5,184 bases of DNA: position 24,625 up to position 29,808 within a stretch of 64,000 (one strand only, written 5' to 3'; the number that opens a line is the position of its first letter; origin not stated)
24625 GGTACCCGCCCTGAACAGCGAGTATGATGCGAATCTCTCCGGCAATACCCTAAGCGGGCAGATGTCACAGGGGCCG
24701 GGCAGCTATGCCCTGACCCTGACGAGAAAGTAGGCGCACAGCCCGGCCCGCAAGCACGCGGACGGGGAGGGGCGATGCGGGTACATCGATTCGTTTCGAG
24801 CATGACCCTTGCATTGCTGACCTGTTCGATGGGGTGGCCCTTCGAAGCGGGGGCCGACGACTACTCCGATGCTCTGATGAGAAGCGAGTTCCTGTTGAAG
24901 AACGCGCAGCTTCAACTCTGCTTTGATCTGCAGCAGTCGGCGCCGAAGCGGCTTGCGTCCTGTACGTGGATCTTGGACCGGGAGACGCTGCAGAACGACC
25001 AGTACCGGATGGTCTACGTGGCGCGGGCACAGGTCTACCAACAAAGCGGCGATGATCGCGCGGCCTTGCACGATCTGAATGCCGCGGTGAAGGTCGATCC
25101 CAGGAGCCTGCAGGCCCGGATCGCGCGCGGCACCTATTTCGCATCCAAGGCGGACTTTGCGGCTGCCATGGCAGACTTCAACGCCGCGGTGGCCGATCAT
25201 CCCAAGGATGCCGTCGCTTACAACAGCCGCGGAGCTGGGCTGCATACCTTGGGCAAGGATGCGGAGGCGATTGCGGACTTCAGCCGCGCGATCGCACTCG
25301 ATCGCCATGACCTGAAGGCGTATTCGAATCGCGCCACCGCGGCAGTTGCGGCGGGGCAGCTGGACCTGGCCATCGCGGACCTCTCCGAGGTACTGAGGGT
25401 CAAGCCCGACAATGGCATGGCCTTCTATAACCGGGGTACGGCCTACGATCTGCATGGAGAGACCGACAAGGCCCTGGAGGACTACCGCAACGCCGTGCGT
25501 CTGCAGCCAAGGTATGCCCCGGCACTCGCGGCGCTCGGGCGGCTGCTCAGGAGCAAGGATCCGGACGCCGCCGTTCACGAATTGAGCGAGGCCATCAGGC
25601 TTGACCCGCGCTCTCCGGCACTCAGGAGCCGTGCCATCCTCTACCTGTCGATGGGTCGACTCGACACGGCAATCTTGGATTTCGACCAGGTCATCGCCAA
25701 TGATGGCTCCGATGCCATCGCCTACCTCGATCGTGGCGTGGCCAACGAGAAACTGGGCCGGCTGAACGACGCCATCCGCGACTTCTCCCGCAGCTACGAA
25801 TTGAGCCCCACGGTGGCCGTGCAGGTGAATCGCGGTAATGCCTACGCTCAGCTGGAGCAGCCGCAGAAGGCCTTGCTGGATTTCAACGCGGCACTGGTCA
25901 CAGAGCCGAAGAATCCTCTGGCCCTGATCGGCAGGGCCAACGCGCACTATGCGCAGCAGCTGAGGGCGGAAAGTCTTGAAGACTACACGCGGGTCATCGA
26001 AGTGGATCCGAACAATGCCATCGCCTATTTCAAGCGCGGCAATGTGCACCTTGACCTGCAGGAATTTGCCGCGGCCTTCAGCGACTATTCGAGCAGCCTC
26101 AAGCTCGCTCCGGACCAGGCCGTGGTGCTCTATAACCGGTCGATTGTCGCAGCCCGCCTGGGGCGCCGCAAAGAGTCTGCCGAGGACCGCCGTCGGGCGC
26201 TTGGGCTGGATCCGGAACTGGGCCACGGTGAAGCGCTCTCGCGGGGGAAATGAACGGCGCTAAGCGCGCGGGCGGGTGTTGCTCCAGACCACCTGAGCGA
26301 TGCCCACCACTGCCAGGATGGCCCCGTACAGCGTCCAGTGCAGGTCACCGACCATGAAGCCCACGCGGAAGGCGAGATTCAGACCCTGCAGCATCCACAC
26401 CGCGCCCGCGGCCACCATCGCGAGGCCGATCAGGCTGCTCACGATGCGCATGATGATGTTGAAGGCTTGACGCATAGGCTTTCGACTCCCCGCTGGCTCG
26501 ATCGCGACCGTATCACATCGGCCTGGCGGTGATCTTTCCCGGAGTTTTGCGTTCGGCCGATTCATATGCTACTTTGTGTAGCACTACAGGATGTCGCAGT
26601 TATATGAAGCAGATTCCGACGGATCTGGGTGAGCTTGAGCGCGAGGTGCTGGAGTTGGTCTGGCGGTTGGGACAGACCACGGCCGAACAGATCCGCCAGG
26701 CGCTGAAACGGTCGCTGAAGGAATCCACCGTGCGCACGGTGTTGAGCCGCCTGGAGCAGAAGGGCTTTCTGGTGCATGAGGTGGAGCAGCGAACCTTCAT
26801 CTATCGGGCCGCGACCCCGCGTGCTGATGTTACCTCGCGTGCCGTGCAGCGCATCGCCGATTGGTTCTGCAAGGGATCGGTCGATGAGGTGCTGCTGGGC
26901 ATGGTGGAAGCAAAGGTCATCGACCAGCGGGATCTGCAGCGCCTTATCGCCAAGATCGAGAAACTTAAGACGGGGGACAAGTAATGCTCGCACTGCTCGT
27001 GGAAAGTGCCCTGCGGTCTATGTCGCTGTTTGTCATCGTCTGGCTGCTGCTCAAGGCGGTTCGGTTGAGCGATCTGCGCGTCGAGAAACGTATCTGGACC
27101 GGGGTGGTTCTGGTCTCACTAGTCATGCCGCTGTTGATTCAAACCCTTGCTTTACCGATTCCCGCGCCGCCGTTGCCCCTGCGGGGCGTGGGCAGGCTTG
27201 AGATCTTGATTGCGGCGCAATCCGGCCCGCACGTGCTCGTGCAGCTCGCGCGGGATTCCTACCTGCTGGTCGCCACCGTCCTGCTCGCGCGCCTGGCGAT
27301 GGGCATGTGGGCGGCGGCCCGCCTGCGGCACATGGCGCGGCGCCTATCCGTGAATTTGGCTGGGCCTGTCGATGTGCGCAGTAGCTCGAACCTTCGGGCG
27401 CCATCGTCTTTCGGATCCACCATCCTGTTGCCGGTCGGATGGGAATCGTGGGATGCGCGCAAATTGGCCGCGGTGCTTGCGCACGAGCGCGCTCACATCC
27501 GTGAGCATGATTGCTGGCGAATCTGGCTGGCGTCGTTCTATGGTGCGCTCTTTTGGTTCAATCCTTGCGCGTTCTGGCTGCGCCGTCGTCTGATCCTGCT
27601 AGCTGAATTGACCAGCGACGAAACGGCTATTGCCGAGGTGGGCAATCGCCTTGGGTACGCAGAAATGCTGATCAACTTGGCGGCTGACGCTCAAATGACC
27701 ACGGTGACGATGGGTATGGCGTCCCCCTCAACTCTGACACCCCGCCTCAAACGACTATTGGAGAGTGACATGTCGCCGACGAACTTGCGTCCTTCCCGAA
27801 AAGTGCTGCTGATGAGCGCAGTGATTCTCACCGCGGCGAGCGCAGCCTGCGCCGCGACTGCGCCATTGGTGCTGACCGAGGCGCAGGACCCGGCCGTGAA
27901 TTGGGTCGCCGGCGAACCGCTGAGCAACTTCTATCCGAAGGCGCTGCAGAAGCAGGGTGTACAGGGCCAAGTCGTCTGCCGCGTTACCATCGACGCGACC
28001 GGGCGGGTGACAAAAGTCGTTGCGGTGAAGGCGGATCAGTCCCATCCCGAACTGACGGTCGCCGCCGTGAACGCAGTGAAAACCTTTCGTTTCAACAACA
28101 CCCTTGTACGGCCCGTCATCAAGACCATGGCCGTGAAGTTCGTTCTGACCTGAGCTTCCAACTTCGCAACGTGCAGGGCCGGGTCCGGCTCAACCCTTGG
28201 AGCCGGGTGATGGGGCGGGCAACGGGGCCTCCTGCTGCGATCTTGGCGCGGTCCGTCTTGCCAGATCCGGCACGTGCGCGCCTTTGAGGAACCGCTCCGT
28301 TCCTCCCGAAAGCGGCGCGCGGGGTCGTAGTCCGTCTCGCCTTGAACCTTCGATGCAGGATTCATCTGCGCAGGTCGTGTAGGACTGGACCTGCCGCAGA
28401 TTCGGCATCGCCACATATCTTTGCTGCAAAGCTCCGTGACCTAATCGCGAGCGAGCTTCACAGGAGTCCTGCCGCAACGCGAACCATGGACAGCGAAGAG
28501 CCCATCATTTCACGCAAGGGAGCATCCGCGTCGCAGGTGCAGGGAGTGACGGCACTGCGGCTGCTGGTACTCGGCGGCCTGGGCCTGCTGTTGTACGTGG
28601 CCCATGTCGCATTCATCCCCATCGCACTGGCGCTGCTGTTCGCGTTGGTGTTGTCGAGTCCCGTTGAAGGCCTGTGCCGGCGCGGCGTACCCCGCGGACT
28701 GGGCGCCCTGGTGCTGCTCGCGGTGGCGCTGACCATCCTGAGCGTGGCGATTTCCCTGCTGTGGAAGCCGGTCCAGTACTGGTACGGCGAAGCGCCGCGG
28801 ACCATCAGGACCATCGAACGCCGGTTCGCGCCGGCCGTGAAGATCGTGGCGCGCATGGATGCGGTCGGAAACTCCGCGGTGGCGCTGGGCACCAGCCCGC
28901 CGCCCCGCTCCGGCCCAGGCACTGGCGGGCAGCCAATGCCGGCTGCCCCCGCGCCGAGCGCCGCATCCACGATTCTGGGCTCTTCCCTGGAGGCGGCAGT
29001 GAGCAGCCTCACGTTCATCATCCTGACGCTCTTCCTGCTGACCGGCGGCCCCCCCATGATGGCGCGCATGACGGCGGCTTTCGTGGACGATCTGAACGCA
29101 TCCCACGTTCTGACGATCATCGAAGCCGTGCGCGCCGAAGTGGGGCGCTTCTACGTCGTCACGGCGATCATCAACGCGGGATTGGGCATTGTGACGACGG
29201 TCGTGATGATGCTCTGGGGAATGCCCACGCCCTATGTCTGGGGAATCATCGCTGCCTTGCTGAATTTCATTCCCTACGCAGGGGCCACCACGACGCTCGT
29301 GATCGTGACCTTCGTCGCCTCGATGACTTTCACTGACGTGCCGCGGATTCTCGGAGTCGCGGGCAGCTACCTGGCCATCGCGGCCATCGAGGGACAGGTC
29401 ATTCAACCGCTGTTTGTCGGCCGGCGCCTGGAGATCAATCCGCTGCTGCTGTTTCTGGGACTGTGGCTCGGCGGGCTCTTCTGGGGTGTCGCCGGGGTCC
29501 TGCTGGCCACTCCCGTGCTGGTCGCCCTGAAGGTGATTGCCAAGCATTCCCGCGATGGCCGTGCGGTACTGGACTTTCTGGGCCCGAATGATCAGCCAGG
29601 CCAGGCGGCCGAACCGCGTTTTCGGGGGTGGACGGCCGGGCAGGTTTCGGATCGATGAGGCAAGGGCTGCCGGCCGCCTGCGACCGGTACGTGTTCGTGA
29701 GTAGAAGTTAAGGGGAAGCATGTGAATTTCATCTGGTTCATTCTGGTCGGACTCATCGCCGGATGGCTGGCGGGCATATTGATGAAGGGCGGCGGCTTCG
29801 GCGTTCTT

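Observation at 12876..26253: Divergent sigma54 two-component / multi-FtsX ABC locus: candidate transporter-coupled (Bce-like) sensing system with a secreted-protein tail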

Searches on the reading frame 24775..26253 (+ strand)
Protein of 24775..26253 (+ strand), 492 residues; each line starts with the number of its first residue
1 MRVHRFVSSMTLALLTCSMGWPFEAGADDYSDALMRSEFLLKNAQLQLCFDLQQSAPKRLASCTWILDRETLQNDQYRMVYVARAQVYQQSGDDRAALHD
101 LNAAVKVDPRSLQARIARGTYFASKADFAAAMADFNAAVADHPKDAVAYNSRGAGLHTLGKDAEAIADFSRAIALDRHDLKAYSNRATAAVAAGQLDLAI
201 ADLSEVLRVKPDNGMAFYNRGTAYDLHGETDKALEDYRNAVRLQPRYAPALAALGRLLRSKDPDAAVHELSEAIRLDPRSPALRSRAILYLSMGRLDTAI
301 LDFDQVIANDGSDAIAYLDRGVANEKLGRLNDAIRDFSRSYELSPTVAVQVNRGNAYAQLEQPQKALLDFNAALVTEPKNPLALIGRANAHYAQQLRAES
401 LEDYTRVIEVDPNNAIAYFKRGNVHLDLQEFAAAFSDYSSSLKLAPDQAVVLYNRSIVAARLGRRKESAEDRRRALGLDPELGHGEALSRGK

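Call 4: search_protein_families(library=pfam, proteins=[window:24775-26253:+], max_evalue=0.01)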
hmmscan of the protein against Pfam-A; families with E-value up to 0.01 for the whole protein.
window:24775-26253:+ (492 aa): 16 families
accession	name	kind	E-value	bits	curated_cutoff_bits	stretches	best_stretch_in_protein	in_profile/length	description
PF00515.34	TPR_1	-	4e-58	191.4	27.8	7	216-247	3-34/34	Tetratricopeptide repeat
PF07719.23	TPR_2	-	3.9e-53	173.6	27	6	216-246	3-33/34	Tetratricopeptide repeat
PF13414.12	TPR_11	-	2.1e-44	149.4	26.8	6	399-428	12-41/42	TPR repeat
PF13181.12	TPR_8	-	1e-34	116.1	25.7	0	216-246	3-33/34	Tetratricopeptide repeat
PF13432.12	TPR_16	-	2.4e-34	117.8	32.7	6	186-246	3-63/65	Tetratricopeptide repeat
PF13431.12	TPR_17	-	5.2e-29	98.5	24.4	1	404-433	2-31/34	Tetratricopeptide repeat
PF13428.12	TPR_14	-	2.3e-24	83.8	23.5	1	349-389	3-43/44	Tetratricopeptide repeat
PF13371.12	TPR_9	-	2.5e-24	85.5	35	2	256-316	4-65/73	Tetratricopeptide repeat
PF13424.12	TPR_12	-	8.2e-20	71.2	30.1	2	181-244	4-75/77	Tetratricopeptide repeat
PF13429.12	TPR_15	-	2.2e-13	50.7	26.2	2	68-200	138-268/280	Tetratricopeptide repeat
PF14559.12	TPR_19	-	2.7e-12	47.3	25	2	257-312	1-57/68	Tetratricopeptide repeat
PF13174.12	TPR_6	-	2e-10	41.1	26.3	0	216-245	2-31/33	Tetratricopeptide repeat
PF23914.1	TPR_CcmH_CycH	-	6.9e-05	23.2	42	0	140-243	44-150/158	Cytochrome c-type biogenesis protein H TPR domain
PF03704.23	BTAD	-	0.00033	21.5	22.1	0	172-243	54-125/146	Bacterial transcriptional activator domain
PF25062.1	ARM_TT21_N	-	0.0007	19.8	40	0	350-432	138-219/222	Tetratricopeptide repeat protein 21 N-terminal ARM repeat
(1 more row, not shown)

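Call 5: search_protein_families(library=ncbifam, proteins=[window:24775-26253:+], max_evalue=0.01)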
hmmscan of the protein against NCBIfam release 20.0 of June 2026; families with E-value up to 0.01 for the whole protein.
window:24775-26253:+ (492 aa): 24 families
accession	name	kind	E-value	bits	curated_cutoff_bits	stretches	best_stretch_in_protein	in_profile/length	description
NF040959.1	MamA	equivalog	3.7e-36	124.5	200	4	181-262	106-187/204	magnetosome protein MamA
TIGR00990.1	3a0801s09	subfamily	1.9e-33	116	757.25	5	313-418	330-436/615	mitochondrial import receptor subunit TOM70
TIGR02917.1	PEP_TPR_lipo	equivalog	4.5e-33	114.2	312.2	2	348-465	126-243/899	XrtA/PEP-CTERM system TPR-repeat protein PrsT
TIGR02521.1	type_IV_pilW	equivalog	4.4e-27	95.1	154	1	70-218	23-173/234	type IV pilus biogenesis/stability protein PilW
NF008391.2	PRK11189.1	equivalog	7.2e-27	94.6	250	4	52-179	41-166/297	lipoprotein NlpI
NF033920.0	C39_PA2778_fam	equivalog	1.8e-18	66.9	150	3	69-175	147-253/255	PA2778 family cysteine peptidase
NF033762.1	social_mot_Tgl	equivalog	5.5e-17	61.9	225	3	127-255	46-177/252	social motility TPR repeat lipoprotein Tgl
NF047558.1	TPR_END_plus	domain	6.2e-17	61.3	32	1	216-248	1-33/56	TPR end-of-group domain-containing protein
NF047507.1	TPR_BatC_Lepto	exception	8.5e-17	61.3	175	2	164-264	42-146/214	TPR repeat-containing protein BatC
TIGR02552.1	LcrH_SycD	equivalog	9.6e-17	61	104.8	2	100-213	6-119/136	SycD/LcrH family type III secretion system chaperone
NF033758.1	gliding_GltE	equivalog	2.6e-16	59.6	225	3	85-266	161-344/411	adventurous gliding motility TPR repeat lipoprotein GltE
NF002725.1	PRK02603.1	equivalog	8.8e-14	51.9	143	1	183-262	38-120/173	photosystem I assembly protein Ycf3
NF007302.0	PRK09782.1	equivalog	1.5e-10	39.8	1223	2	189-284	588-683/990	phage receptor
TIGR03939.1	PGA_TPR_OMP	equivalog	2.4e-08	32.7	366.65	1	354-463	93-202/800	poly-beta-1,6 N-acetyl-D-glucosamine export porin PgaA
NF011886.0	PRK15359.1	equivalog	6.5e-07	29.2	146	1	79-189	26-135/144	type III secretion system chaperone protein SscB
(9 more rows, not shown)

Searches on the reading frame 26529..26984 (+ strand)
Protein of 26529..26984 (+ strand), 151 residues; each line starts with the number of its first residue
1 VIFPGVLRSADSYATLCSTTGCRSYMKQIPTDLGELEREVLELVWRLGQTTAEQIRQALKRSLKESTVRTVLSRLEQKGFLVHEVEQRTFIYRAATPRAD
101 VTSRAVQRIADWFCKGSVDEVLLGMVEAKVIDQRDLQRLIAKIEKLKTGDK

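Call 48: search_protein_families(library=pfam, proteins=[window:26529-26984:+], max_evalue=1)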
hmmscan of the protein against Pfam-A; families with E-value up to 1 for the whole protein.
window:26529-26984:+ (151 aa): 21 families
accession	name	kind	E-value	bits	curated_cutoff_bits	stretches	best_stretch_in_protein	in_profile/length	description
PF03965.22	Penicillinase_R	-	1.8e-28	99.7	22.6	1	33-144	1-114/115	Penicillinase repressor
PF01978.25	TrmB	-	3.2e-06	27.3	25.6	1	32-97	5-67/68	Sugar-specific transcriptional regulator TrmB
PF07848.18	PaaX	-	0.00046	20.8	24.8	1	64-93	36-65/70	PaaX-like protein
PF06224.18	AlkZ-like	-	0.00096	19.3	25.9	1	31-106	83-161/329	DNA glycosylase AlkZ-like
PF06399.18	GFRP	-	0.0032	17.7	25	1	28-83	13-67/83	GTP cyclohydrolase I feedback regulatory protein (GFRP)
PF01047.28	MarR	-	0.0068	16.7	24.6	1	39-81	7-47/59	MarR family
PF20922.3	Anamorsin_N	-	0.0068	16.6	27.1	1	29-97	13-81/163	Anamorsin, N-terminal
PF08990.16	Docking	-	0.013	15.6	20.9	1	50-65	1-16/29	Erythronolide synthase docking domain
PF08221.17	HTH_9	-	0.023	15.2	23.4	1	33-80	11-56/62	RNA polymerase III subunit RPC82 helix-turn-helix domain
PF02002.24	TFIIE_alpha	-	0.027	14.8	22.9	1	35-81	13-57/105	TFIIE alpha subunit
PF00392.27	GntR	-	0.037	14.1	27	1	36-91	9-64/64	Bacterial regulatory proteins, gntR family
PF21084.3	DUF4423_like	-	0.039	14.7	24.1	1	47-82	40-75/76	Winged Helix-turn-helix domain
PF03551.20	PadR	-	0.046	14.2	27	1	50-87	14-53/75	Transcriptional regulator PadR-like family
PF04201.20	TPD52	-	0.082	13.6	25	1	34-73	28-67/108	Tumour protein D52 family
PF21933.2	MCM5_C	-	0.11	12.8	27.2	1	54-93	20-59/59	MCM5, C-terminal domain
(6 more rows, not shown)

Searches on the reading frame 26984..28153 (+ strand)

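Call 37: search_protein_families(library=pfam, proteins=[window:26984-28153:+], max_evalue=0.001)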
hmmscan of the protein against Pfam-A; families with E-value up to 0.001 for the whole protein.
window:26984-28153:+ (389 aa): 2 families
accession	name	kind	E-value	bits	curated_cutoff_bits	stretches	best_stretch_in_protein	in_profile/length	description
PF05569.17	Peptidase_M56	-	1.7e-17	64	31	1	123-256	151-294/296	BlaR1 peptidase M56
PF03544.19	TonB_C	-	9.2e-10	39.3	24.6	1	316-374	4-61/79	Gram-negative bacterial TonB protein C-terminal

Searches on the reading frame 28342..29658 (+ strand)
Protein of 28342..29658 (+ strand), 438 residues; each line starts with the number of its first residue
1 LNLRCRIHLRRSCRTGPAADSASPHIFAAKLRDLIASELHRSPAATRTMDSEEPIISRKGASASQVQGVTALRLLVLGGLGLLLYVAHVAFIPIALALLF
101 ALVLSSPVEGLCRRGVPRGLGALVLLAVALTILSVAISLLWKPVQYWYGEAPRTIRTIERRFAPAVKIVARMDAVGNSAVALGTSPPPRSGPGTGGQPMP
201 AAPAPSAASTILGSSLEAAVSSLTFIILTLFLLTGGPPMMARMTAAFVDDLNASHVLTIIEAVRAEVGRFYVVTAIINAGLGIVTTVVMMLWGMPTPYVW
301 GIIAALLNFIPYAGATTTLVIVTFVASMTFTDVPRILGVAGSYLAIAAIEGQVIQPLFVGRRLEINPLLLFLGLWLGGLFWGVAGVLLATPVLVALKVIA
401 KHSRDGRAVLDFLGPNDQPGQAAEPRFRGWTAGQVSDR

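Call 37: search_protein_families(library=pfam, proteins=[window:28342-29658:+], max_evalue=0.001)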
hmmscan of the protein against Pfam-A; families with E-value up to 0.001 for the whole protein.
window:28342-29658:+ (438 aa): 1 family
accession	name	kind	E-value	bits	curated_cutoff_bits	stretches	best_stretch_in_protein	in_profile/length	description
PF01594.21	AI-2E_transport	-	1.4e-34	120.2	34.3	2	208-402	133-325/327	AI-2E family transporter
